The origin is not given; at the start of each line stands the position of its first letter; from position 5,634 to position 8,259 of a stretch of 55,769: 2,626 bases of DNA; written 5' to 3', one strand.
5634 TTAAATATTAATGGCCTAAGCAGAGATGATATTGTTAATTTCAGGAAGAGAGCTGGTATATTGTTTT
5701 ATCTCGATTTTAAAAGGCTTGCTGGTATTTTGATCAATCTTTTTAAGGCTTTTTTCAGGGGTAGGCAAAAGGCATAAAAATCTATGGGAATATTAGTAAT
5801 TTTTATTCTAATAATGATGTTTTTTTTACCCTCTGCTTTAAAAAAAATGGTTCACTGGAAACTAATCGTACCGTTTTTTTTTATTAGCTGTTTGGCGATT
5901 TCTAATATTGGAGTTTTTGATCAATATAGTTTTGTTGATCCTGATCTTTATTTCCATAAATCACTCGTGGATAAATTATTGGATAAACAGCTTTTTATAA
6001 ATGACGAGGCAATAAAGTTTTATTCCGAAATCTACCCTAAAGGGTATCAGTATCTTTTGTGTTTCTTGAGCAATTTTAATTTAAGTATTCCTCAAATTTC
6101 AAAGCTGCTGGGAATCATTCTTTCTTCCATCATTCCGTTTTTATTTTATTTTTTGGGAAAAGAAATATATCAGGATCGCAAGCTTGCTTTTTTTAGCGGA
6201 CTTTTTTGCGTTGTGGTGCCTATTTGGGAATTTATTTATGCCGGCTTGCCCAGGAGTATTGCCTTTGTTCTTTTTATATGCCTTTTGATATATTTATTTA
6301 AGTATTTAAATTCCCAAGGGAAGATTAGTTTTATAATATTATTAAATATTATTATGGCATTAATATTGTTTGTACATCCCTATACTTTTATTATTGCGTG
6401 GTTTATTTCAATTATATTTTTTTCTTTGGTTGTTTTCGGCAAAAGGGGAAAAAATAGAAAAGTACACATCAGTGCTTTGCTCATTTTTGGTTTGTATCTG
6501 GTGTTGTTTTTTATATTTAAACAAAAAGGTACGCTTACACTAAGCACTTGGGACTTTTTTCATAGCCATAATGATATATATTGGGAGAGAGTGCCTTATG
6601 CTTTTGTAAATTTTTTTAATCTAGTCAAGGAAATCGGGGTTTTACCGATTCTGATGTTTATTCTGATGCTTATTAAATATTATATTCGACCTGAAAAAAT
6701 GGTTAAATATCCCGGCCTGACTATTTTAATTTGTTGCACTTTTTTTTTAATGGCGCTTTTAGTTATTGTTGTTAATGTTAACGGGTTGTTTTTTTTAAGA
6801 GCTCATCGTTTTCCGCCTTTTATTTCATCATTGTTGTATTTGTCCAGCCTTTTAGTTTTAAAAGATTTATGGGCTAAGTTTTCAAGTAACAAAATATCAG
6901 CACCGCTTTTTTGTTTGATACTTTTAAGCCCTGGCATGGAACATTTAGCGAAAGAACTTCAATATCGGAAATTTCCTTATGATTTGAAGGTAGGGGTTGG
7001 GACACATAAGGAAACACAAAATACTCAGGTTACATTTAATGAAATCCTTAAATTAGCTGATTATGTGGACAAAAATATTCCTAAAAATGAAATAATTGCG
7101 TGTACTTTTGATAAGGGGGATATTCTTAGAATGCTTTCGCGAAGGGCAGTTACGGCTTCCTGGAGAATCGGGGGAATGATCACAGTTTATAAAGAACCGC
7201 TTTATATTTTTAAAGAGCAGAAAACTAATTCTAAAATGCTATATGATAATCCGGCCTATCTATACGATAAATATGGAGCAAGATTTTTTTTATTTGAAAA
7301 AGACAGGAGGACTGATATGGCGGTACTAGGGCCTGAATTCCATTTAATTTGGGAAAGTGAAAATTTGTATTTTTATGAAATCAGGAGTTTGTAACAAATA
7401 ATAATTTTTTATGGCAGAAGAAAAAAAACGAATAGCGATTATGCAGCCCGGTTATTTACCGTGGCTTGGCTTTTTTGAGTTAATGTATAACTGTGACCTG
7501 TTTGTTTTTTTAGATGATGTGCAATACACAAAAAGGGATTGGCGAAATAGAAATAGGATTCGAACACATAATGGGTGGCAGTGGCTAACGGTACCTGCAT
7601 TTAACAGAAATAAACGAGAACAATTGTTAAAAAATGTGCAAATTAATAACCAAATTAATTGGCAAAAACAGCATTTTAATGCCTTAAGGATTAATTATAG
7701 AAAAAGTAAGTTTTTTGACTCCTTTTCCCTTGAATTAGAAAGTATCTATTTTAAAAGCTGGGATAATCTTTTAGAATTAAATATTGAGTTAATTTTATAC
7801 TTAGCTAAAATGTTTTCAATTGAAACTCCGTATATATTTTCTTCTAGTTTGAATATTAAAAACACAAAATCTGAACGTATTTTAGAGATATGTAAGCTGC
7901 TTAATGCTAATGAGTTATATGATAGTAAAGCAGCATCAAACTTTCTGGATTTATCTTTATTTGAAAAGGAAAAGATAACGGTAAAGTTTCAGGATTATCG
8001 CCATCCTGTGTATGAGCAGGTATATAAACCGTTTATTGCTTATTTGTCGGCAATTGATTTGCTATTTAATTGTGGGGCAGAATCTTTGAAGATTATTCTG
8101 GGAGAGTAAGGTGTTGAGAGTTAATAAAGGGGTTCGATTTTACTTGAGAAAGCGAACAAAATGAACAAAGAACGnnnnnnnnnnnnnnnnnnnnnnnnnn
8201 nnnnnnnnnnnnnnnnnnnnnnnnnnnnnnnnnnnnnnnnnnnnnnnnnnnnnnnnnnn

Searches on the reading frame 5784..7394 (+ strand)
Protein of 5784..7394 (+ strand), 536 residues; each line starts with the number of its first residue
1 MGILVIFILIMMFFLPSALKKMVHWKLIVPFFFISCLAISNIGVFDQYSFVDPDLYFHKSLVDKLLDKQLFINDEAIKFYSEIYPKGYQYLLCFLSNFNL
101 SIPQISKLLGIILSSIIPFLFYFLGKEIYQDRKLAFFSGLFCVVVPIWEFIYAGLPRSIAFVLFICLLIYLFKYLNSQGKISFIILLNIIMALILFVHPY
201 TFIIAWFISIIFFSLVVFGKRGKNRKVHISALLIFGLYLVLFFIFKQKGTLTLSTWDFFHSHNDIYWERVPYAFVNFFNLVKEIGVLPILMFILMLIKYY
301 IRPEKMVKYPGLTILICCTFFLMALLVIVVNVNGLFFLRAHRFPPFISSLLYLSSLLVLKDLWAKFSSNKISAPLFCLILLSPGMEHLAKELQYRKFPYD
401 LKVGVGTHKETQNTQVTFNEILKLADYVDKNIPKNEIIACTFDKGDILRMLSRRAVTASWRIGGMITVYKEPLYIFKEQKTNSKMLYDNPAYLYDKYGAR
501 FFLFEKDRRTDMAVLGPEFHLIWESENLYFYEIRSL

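Call 10: search_protein_families(library=pfam, proteins=[window:5784-7394:+], max_evalue=0.001)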
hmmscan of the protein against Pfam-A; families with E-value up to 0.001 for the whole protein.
window:5784-7394:+ (536 aa): 1 family
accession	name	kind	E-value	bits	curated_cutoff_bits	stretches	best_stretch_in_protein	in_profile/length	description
PF20176.3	DUF6541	-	0.00024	20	29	1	81-297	156-383/646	Family of unknown function (DUF6541)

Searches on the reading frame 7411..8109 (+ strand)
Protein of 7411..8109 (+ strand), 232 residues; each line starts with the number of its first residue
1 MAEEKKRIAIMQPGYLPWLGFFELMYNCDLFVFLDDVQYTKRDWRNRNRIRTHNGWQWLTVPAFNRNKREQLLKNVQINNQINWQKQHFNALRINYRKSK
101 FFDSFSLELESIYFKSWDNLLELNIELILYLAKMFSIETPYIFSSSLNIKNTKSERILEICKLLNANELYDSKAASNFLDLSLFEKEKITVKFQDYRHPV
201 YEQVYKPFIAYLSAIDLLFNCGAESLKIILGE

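Call 10: search_protein_families(library=pfam, proteins=[window:7411-8109:+], max_evalue=0.001)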
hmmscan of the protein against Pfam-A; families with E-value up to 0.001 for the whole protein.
window:7411-8109:+ (232 aa): 1 family
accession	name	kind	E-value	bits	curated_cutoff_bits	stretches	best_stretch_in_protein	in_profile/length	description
PF08889.16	WbqC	-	1.1e-75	254.7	21.3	1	12-227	1-217/218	WbqC-like protein family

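Call 58: search_protein_families(library=ncbifam, proteins=[window:7411-8109:+], max_evalue=0.00001)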
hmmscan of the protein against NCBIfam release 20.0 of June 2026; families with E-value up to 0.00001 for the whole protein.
window:7411-8109:+ (232 aa): 0 families
